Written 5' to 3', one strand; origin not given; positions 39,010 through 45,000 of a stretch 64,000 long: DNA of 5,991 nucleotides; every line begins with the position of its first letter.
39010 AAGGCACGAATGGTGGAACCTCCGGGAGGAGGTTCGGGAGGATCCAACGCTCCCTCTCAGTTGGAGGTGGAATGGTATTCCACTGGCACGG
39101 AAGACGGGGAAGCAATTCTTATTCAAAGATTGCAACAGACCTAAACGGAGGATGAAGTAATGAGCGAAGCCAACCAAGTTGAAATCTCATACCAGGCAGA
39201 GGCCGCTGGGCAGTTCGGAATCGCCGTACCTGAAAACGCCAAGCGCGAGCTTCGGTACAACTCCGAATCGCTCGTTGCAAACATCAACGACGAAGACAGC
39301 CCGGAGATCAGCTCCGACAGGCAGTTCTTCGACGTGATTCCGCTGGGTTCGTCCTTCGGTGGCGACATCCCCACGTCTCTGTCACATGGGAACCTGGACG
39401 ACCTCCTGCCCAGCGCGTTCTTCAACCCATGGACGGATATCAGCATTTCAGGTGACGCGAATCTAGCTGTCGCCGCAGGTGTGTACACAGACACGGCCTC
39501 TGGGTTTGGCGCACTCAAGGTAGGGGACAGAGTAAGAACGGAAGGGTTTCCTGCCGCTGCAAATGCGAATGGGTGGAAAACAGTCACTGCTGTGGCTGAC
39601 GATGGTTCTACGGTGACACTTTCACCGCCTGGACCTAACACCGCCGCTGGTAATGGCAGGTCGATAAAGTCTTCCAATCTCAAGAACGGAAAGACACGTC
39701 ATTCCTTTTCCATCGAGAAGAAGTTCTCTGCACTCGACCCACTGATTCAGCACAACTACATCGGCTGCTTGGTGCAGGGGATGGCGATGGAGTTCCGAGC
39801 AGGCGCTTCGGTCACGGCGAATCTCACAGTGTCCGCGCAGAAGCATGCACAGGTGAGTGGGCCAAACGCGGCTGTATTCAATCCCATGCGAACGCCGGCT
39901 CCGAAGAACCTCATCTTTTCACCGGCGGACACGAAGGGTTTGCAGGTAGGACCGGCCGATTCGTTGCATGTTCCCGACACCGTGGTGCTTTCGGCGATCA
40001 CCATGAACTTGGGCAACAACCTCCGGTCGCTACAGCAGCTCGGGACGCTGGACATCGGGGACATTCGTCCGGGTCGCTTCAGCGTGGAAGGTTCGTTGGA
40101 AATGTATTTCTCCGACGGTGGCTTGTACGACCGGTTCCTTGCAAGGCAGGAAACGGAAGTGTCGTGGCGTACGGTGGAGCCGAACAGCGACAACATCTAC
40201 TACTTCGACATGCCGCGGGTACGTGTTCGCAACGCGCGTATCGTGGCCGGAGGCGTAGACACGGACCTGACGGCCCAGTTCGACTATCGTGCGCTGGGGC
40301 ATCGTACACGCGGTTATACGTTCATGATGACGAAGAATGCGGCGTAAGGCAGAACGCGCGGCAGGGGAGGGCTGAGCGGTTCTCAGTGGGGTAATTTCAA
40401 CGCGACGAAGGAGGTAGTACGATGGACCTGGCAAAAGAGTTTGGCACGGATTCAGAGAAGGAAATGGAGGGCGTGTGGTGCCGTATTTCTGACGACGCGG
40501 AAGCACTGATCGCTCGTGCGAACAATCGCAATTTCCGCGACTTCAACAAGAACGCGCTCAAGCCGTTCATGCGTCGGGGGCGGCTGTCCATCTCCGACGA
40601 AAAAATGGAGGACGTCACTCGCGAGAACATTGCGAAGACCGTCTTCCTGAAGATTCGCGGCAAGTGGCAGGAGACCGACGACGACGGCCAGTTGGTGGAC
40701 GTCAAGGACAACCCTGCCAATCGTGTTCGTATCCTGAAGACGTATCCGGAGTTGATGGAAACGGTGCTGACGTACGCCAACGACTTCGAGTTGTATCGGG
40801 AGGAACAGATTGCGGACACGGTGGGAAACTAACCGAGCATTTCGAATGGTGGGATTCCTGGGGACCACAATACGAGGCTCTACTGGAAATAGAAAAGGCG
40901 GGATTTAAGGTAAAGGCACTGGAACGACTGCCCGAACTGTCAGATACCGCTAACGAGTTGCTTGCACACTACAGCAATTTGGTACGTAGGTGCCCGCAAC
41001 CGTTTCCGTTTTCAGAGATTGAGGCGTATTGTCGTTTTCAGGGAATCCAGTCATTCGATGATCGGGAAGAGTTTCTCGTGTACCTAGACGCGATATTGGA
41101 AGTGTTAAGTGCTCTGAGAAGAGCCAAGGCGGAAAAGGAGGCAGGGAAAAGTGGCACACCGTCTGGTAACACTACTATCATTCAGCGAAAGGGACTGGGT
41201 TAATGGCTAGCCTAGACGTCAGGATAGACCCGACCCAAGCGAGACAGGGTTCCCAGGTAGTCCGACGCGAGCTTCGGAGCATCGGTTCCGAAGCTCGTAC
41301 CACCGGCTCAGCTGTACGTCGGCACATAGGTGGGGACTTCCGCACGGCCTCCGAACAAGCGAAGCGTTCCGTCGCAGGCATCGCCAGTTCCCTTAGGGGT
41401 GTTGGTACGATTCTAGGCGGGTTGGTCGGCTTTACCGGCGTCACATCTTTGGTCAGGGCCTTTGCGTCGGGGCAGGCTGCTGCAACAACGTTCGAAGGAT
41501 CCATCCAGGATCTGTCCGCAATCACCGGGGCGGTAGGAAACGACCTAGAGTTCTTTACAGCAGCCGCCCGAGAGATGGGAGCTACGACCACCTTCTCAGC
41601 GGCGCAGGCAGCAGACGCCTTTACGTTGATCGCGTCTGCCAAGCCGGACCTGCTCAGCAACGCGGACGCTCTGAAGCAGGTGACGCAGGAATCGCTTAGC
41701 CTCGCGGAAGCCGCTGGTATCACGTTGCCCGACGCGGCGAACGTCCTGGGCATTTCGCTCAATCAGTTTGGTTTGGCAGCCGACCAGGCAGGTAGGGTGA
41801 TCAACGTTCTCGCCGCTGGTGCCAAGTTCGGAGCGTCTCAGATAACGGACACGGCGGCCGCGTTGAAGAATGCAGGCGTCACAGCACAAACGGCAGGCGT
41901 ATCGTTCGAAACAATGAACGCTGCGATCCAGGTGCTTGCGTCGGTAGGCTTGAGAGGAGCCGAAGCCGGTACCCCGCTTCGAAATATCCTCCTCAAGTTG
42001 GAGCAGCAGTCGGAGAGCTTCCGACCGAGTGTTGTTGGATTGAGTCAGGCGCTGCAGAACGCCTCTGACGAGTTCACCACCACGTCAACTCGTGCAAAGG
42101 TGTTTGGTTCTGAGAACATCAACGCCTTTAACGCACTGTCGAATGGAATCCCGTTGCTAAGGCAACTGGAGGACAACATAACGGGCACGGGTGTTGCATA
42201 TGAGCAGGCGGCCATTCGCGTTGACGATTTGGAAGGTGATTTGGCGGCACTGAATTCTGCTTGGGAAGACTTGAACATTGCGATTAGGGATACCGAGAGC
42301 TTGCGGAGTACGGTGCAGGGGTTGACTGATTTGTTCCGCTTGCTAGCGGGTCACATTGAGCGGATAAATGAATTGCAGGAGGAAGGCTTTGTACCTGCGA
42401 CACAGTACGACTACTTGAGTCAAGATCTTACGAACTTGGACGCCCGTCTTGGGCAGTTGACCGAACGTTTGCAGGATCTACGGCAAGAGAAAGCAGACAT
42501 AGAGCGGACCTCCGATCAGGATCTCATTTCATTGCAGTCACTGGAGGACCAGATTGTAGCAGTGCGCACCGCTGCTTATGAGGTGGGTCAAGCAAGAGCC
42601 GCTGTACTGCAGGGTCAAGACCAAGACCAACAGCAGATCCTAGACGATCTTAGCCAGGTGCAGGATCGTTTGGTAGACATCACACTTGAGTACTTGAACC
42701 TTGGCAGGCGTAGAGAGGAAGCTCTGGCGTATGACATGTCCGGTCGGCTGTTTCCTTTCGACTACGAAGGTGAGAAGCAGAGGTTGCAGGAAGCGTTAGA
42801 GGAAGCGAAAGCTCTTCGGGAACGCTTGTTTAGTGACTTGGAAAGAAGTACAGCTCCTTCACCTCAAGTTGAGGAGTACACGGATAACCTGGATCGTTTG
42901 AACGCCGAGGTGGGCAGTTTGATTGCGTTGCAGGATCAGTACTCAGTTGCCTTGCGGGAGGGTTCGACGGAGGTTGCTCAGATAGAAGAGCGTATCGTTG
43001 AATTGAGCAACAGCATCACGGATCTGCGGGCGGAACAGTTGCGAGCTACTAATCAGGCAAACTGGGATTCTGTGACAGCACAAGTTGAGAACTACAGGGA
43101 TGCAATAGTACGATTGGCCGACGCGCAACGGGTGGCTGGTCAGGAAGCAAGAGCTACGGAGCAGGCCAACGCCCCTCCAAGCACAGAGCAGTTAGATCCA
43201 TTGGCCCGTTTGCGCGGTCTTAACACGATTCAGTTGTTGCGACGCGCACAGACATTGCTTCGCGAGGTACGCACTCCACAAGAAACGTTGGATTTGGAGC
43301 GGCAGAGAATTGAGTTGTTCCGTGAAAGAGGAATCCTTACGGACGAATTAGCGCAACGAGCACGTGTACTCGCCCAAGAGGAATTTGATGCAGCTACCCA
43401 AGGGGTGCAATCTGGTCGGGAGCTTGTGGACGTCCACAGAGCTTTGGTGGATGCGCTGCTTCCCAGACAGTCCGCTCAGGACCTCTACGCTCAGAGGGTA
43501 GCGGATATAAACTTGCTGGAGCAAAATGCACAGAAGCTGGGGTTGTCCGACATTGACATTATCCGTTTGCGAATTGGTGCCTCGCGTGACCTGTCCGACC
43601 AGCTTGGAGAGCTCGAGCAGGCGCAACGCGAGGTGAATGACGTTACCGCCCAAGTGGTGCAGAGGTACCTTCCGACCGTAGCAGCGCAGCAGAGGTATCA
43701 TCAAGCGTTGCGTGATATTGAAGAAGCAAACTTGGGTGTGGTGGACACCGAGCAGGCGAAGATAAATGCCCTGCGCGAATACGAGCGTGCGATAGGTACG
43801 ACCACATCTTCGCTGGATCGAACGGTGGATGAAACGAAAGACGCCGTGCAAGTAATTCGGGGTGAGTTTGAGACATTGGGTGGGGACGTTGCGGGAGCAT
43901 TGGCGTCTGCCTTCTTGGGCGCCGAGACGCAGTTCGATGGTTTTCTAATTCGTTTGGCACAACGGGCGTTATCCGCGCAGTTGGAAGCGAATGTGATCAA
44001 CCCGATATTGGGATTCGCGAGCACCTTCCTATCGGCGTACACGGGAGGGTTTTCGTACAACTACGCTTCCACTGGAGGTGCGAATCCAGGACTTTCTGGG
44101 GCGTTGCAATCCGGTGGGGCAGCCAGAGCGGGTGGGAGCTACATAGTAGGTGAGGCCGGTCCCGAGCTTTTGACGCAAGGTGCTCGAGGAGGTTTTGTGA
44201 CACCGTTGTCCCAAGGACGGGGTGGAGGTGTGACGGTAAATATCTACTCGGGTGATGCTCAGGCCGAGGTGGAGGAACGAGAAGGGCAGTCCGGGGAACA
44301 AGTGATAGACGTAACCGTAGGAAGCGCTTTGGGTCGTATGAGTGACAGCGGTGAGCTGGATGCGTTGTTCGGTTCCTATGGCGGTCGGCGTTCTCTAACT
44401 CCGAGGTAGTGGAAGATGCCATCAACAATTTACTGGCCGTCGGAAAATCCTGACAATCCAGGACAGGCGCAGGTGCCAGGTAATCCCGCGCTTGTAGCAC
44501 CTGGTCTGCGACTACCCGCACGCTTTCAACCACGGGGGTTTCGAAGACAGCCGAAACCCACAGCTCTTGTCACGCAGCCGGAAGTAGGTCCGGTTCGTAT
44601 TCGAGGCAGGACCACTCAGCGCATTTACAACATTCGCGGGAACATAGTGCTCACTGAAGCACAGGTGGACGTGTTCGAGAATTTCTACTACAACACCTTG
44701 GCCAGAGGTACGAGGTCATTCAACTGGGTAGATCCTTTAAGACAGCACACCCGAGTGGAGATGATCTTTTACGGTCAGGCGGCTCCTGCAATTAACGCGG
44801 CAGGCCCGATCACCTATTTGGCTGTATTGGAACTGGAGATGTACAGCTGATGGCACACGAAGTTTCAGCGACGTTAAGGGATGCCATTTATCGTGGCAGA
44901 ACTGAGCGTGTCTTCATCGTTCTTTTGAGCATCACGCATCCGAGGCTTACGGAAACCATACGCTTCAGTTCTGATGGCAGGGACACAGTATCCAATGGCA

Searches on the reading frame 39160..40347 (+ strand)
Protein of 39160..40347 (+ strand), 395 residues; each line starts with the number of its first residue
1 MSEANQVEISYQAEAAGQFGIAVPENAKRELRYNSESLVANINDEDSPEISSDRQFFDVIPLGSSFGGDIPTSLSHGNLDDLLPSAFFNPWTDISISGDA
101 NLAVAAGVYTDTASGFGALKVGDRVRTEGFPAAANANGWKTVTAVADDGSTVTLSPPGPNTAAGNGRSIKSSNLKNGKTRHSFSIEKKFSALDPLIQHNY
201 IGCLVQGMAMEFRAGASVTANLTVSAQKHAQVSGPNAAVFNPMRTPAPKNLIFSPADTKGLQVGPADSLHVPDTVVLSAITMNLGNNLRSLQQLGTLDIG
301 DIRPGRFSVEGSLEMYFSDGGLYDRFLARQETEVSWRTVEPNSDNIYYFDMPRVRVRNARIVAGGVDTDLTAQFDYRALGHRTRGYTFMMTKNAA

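Call 22: search_protein_families(library=pfam, proteins=[window:39160-40347:+], max_evalue=0.01)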
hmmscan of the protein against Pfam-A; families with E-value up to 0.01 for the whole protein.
window:39160-40347:+ (395 aa): 1 family
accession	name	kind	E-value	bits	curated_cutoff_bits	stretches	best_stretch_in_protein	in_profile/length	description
PF18906.5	Phage_tube_2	-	3.7e-32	112.4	27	1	6-378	3-266/266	Phage tail tube protein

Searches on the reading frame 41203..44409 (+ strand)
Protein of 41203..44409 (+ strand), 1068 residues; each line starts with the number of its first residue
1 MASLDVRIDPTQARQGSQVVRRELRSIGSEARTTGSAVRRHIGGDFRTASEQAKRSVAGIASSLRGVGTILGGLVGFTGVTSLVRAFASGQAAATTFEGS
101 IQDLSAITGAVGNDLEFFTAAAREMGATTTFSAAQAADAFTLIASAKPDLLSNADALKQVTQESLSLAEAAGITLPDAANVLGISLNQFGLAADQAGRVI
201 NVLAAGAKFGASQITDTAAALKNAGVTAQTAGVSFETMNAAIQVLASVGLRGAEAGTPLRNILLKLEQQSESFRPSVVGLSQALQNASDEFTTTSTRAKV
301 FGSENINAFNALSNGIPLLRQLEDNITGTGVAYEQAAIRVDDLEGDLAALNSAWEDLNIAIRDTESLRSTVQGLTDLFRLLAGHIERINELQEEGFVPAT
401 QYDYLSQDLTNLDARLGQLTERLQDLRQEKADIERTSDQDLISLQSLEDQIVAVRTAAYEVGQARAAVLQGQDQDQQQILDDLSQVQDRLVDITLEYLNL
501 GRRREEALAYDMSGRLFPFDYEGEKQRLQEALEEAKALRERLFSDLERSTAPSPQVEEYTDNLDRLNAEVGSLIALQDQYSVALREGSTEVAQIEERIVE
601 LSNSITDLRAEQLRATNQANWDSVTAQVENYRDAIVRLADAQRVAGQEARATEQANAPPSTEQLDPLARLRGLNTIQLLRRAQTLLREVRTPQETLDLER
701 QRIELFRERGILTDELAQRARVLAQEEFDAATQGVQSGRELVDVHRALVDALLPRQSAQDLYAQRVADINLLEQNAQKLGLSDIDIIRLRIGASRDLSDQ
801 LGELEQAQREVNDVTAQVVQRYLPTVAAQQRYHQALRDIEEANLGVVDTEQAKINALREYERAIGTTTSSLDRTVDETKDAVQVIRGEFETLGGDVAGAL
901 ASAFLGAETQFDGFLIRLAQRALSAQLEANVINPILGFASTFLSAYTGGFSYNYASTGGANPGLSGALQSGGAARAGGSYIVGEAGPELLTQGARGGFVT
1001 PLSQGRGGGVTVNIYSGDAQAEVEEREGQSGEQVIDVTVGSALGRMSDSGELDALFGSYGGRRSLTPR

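Call 22: search_protein_families(library=pfam, proteins=[window:41203-44409:+], max_evalue=0.01)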
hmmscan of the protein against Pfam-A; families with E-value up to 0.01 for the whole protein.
window:41203-44409:+ (1068 aa): 2 families
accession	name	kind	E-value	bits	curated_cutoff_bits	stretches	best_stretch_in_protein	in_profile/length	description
PF10145.14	PhageMin_Tail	-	3.2e-27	96.2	33.2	1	120-271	2-150/201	Phage-related minor tail protein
PF13094.11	CENP-Q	-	0.00079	20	28.5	1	401-568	23-159/162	CENP-Q, a CENPA-CAD centromere complex subunit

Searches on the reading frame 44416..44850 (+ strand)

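Call 22: search_protein_families(library=pfam, proteins=[window:44416-44850:+], max_evalue=0.01)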
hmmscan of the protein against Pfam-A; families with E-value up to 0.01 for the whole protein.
window:44416-44850:+ (144 aa): 0 families

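Call 61: search_protein_families(library=phrogs, proteins=[window:44416-44850:+], max_evalue=0.001)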
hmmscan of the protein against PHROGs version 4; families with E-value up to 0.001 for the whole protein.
window:44416-44850:+ (144 aa): 1 family
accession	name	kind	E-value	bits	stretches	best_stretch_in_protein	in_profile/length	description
phrog_384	-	head and packaging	1.6e-12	48.5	1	33-112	136-215/393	virion structural protein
